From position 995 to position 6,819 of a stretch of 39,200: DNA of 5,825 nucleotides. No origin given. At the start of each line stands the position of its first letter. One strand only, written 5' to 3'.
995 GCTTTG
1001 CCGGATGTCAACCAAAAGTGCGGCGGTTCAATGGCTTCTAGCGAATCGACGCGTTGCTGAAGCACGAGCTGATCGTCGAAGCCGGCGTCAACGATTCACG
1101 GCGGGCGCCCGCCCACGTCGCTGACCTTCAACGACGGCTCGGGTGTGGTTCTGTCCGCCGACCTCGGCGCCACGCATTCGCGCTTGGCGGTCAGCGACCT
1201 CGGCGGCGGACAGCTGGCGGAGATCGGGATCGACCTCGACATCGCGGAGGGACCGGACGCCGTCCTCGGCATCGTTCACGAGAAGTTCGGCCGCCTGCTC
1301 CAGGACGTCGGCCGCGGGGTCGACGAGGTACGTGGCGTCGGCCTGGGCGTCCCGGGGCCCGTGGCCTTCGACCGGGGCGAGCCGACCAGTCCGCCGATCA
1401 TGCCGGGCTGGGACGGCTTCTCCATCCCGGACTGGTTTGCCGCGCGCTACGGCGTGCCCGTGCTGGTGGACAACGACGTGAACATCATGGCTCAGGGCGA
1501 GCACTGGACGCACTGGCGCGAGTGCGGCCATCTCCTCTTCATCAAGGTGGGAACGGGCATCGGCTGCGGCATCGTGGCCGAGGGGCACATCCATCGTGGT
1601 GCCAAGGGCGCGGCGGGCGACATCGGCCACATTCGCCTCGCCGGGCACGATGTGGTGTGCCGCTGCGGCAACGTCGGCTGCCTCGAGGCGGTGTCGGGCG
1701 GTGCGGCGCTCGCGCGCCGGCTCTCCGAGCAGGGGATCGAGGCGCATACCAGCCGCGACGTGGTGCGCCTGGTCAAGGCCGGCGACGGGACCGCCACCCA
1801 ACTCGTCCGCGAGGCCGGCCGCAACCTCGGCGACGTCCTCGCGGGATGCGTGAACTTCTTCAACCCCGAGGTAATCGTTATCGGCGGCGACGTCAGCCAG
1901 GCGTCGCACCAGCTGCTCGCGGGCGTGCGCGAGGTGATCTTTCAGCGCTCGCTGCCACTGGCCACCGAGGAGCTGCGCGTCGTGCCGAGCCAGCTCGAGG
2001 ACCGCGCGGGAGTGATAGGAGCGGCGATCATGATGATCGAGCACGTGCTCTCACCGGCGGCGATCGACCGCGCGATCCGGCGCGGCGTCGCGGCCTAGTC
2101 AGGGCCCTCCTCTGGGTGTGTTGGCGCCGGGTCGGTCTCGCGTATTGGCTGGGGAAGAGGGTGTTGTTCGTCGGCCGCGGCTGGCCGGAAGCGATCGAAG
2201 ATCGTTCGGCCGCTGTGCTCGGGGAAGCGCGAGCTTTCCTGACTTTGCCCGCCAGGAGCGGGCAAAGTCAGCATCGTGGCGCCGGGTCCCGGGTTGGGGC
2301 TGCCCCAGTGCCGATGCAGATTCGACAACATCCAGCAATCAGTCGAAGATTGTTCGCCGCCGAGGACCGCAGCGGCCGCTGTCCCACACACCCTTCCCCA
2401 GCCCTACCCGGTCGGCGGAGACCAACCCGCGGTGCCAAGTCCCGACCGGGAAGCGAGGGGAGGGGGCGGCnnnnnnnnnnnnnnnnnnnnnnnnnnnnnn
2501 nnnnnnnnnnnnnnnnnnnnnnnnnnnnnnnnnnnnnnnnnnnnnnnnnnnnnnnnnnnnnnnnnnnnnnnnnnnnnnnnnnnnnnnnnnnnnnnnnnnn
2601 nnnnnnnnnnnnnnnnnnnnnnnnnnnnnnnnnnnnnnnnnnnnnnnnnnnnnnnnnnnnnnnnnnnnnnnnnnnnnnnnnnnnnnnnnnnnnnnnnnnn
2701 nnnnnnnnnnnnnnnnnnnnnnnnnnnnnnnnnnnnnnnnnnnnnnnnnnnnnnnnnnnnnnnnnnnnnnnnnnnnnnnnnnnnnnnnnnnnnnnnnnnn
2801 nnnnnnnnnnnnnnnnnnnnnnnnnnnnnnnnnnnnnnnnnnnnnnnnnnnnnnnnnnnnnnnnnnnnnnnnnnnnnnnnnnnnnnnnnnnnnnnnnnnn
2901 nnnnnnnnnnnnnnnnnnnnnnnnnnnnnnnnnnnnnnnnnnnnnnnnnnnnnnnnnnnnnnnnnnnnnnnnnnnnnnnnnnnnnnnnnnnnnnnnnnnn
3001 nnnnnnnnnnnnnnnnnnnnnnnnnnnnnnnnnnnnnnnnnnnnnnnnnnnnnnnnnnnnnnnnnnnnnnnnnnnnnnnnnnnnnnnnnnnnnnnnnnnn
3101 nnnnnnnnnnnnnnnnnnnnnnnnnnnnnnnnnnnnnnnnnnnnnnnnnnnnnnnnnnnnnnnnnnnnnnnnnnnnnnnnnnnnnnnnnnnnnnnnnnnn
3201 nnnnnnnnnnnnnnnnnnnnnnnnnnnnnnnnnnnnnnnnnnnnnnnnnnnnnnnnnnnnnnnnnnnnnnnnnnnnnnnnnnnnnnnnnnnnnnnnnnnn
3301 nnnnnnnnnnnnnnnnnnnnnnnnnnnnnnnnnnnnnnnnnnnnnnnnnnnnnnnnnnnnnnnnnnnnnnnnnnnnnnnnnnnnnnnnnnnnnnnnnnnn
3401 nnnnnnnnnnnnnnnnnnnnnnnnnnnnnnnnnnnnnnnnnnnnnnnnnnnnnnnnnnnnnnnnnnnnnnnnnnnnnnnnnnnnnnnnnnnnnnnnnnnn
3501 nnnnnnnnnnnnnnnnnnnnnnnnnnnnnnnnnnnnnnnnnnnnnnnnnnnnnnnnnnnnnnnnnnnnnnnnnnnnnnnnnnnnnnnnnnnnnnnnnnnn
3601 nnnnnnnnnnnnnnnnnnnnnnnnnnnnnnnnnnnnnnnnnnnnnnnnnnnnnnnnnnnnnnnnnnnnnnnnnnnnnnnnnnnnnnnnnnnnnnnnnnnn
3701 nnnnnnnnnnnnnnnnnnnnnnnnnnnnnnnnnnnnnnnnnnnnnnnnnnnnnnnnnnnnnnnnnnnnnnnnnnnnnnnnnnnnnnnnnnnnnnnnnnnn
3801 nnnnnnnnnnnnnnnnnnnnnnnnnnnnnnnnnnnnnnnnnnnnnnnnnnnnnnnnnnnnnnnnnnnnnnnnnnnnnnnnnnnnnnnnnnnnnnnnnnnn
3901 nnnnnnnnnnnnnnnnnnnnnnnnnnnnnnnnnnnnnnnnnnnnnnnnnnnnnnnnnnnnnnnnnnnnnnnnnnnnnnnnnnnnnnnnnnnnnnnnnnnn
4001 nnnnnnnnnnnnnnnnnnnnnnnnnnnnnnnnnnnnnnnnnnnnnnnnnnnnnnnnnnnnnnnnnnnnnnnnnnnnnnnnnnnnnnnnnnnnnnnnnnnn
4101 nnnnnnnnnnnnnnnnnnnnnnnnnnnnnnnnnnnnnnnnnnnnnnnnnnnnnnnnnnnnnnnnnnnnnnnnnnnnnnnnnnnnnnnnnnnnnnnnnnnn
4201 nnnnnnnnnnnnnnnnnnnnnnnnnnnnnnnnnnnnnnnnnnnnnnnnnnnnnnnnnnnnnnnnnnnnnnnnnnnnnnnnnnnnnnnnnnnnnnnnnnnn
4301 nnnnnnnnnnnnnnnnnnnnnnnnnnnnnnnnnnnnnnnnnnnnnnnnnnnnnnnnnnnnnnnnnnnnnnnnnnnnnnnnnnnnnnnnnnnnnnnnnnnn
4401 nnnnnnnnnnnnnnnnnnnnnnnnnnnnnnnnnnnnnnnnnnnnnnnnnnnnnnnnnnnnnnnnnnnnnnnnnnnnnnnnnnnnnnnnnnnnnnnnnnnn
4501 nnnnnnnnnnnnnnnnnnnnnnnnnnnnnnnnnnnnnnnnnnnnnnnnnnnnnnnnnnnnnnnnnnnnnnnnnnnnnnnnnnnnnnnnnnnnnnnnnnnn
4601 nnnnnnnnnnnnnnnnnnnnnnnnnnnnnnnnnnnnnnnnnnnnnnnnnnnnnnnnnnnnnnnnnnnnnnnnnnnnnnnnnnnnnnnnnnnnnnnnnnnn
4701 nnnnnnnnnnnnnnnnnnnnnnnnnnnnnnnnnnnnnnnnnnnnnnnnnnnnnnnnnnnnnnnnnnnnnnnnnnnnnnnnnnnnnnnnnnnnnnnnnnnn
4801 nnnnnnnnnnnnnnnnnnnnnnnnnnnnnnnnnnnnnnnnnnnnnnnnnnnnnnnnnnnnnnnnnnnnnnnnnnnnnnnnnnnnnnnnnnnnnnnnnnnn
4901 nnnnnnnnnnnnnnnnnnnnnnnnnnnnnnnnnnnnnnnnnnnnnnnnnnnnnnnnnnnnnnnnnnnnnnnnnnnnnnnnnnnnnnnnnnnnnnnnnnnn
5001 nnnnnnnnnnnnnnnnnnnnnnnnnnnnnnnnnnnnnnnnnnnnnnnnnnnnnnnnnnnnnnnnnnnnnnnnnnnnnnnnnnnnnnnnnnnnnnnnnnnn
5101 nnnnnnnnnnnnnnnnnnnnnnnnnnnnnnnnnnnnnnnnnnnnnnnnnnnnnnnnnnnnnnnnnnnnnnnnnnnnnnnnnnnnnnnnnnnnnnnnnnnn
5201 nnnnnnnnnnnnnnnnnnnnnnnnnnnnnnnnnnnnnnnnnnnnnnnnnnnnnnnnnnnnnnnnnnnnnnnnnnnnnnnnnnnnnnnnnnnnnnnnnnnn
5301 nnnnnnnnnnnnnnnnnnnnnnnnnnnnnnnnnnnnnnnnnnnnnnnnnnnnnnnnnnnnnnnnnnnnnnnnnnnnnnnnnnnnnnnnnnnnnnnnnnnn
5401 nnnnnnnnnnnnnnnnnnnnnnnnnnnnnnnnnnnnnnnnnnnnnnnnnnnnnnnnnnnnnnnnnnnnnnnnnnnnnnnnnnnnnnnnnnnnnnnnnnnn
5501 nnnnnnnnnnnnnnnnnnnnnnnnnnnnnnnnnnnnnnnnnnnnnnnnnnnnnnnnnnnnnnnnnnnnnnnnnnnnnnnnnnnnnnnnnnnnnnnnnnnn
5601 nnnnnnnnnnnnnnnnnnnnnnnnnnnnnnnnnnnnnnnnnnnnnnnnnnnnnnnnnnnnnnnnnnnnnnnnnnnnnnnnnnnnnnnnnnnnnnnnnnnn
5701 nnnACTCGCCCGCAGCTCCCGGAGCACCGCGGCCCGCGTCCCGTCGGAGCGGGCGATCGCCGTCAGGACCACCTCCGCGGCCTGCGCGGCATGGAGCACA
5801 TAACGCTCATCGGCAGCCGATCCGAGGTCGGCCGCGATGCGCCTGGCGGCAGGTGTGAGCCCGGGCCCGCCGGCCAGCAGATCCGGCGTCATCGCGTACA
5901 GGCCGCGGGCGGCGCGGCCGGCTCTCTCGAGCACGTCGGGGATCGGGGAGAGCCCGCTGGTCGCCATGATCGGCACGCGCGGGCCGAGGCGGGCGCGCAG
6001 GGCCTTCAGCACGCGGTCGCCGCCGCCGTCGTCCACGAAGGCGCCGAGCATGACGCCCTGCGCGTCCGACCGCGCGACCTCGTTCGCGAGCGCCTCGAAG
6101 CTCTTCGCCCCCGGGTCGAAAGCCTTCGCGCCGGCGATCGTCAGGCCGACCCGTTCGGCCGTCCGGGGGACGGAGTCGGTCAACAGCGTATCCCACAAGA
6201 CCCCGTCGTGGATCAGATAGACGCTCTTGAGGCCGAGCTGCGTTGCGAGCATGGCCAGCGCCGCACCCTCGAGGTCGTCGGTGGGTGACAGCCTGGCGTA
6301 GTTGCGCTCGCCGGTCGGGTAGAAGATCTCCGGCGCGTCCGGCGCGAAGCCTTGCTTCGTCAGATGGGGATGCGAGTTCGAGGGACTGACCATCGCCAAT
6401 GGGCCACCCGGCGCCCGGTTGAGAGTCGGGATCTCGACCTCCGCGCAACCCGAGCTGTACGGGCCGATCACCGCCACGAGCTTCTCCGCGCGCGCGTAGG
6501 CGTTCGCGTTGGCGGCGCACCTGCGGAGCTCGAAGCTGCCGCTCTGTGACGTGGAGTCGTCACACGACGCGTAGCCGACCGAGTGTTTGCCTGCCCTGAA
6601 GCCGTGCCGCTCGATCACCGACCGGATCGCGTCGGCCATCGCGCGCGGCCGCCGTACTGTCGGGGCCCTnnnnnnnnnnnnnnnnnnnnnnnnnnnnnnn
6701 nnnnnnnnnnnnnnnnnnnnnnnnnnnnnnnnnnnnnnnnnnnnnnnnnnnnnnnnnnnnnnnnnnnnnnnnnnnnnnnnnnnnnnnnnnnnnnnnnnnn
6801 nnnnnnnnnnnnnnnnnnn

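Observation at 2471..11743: Tandem pair of giant PknD-like receptor kinases (kinase, TM, beta-propeller, LivK-type amino-acid-binding domain) followed by a STAND/LuxR (LAL) regulator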

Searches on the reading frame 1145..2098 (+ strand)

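Call 15: search_protein_families(library=pfam, max_evalue=0.001, proteins=[window:1145-2098:+])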
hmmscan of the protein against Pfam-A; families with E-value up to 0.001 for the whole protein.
window:1145-2098:+ (317 aa): 1 family
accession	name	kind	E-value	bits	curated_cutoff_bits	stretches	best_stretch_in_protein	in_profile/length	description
PF00480.26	ROK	-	4e-58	197.7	22.9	1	4-298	3-292/294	ROK family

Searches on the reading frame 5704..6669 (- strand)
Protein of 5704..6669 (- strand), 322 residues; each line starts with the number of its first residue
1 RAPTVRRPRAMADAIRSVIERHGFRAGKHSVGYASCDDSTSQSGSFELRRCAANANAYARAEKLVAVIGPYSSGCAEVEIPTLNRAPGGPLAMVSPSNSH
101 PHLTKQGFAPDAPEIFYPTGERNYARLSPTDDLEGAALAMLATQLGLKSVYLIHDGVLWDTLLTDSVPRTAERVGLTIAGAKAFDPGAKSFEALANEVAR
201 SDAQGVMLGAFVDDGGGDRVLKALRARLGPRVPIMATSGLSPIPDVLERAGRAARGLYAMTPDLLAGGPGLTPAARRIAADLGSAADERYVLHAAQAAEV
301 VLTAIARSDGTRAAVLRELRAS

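Call 67: search_protein_representatives(protein=window:5704-6669:-)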
Query: 322 residues. Proteins with E-value up to 0.001 (for the whole library): 2788; up to 1e-10: 1573; up to 1e-30: 434. The best 150 are listed.
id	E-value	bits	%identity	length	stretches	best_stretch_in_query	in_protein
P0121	1.9e-105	368.6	94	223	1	66-246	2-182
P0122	1.5e-99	349.3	59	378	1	11-322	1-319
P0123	7.4e-82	291.2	52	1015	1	3-321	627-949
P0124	7.8e-82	291.1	66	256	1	66-290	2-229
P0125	2.0e-81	289.7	54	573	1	11-321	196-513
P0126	1.4e-78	280.4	53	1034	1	3-321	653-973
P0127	1.9e-76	273.4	51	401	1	9-320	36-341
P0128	4.9e-75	268.8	50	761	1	8-321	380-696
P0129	1.4e-72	260.7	49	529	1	8-320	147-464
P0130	5.0e-72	258.9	49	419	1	7-317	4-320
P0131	3.4e-71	256.1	47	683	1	10-320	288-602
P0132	3.6e-71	256.1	61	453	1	3-216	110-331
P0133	7.8e-70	251.7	47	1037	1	11-320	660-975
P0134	1.4e-69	250.9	46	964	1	9-321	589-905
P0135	3.6e-69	249.5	56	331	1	1-254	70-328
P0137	1.3e-67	244.4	46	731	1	8-320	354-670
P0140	3.6e-67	243.0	47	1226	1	8-321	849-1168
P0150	1.8e-63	230.8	45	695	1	11-321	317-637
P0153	2.0e-62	227.4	46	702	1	10-320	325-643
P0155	2.7e-62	226.9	43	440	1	11-318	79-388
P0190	8.8e-57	208.8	42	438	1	6-319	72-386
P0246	1.7e-50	188.2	43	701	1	8-321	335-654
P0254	5.2e-50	186.6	40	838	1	12-319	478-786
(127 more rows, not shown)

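Call 68: search_protein_families(library=pfam, max_evalue=0.0001, proteins=[P0153, P0150, P0246, P0137, P0128, P0155, P0190, P0140, P0125, P0254])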
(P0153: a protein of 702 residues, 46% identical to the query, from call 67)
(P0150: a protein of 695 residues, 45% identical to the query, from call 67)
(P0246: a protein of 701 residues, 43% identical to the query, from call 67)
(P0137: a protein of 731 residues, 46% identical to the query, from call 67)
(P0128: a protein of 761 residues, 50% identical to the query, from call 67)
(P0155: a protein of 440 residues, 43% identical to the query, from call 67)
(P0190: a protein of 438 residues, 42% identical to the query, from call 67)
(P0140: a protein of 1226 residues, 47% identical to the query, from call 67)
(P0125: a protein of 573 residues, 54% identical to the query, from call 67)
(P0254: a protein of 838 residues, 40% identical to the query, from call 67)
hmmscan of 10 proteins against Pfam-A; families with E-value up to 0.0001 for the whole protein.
P0153 (702 aa): 4 families
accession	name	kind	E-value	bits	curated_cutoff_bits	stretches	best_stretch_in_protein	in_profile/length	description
PF13458.12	Peripla_BP_6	-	5.1e-17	63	31.7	1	362-672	53-337/343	Periplasmic binding protein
PF21959.2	DUF6923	-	5.3e-14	53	27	0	214-291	107-183/234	Repeat of unknown function (DUF6923)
PF16819.11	DUF5074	-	2e-06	27.5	27.2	0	197-295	99-202/353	Domain of unknown function (DUF5074)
PF19193.6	Tectonin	-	4.7e-05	23.4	30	0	128-251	80-214/216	Tectonin domain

P0150 (695 aa): 2 families
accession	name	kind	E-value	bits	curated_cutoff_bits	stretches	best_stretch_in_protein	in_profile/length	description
PF13458.12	Peripla_BP_6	-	5.1e-23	82.7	31.7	1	352-670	52-342/343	Periplasmic binding protein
PF21959.2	DUF6923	-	4.6e-06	27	27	0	127-244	50-170/234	Repeat of unknown function (DUF6923)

P0246 (701 aa): 2 families
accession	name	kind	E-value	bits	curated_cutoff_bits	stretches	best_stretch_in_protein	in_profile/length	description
PF13458.12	Peripla_BP_6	-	6.9e-16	59.3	31.7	1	385-684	60-339/343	Periplasmic binding protein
PF21959.2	DUF6923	-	2.7e-08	34.3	27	0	207-289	99-181/234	Repeat of unknown function (DUF6923)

P0137 (731 aa): 4 families
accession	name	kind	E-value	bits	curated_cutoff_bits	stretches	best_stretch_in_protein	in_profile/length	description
PF13458.12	Peripla_BP_6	-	2.3e-19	70.7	31.7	1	480-701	118-339/343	Periplasmic binding protein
PF21959.2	DUF6923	-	4.7e-12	46.6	27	1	187-310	63-182/234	Repeat of unknown function (DUF6923)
PF01094.35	ANF_receptor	-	7e-09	35.6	25.4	1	374-559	26-184/353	Receptor family ligand binding region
PF16819.11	DUF5074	-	3.4e-05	23.5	27.2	0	136-200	146-212/353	Domain of unknown function (DUF5074)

P0128 (761 aa): 4 families
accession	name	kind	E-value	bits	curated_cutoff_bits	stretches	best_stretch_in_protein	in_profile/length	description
PF13458.12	Peripla_BP_6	-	1.6e-20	74.5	31.7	1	371-728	9-342/343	Periplasmic binding protein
PF21959.2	DUF6923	-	8.4e-10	39.3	27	1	223-340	72-186/234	Repeat of unknown function (DUF6923)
PF01094.35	ANF_receptor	-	1.7e-07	31.1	25.4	1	405-727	31-352/353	Receptor family ligand binding region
PF16819.11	DUF5074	-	8.4e-06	25.5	27.2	0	165-236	146-220/353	Domain of unknown function (DUF5074)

P0155 (440 aa): 1 family
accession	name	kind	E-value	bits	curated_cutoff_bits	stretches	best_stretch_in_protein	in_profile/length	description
PF13458.12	Peripla_BP_6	-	1e-19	71.9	31.7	1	62-421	4-339/343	Periplasmic binding protein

P0190 (438 aa): 2 families
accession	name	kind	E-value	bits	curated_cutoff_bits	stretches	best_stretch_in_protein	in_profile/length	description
PF13458.12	Peripla_BP_6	-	1.6e-19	71.2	31.7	1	111-420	51-342/343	Periplasmic binding protein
PF01094.35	ANF_receptor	-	2.1e-07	30.7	25.4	1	98-273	30-183/353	Receptor family ligand binding region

P0140 (1226 aa): 6 families
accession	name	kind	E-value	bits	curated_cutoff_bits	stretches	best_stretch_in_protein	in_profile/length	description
PF00069.31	Pkinase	-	9.6e-46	156.7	31.7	1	18-266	3-252/263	Protein kinase domain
PF07714.23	PK_Tyr_Ser-Thr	-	2.5e-28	99.5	23.1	1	19-265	4-248/258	Protein tyrosine and serine/threonine kinase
PF13458.12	Peripla_BP_6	-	4e-22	79.8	31.7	1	852-1198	21-339/343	Periplasmic binding protein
PF16819.11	DUF5074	-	7.2e-08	32.3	27.2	0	614-718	119-225/353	Domain of unknown function (DUF5074)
PF21959.2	DUF6923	-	1.4e-07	31.9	27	0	729-813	98-182/234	Repeat of unknown function (DUF6923)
PF01636.29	APH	-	3.2e-05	24.2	23.2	0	21-127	4-104/239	Phosphotransferase enzyme family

P0125 (573 aa): 3 families
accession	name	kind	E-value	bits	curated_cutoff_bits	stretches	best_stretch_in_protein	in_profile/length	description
PF13458.12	Peripla_BP_6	-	9.2e-15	55.6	31.7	1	313-543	108-339/343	Periplasmic binding protein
PF01094.35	ANF_receptor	-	3.7e-07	30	25.4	0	249-401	51-183/353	Receptor family ligand binding region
PF21959.2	DUF6923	-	5.9e-05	23.4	27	0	100-151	134-182/234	Repeat of unknown function (DUF6923)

P0254 (838 aa): 3 families
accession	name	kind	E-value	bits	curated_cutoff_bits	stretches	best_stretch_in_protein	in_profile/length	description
PF13458.12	Peripla_BP_6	-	1e-17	65.3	31.7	1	592-819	110-340/343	Periplasmic binding protein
PF21959.2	DUF6923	-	2.3e-07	31.3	27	1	245-357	98-210/234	Repeat of unknown function (DUF6923)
PF16819.11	DUF5074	-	8.6e-06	25.5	27.2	0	148-246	148-245/353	Domain of unknown function (DUF5074)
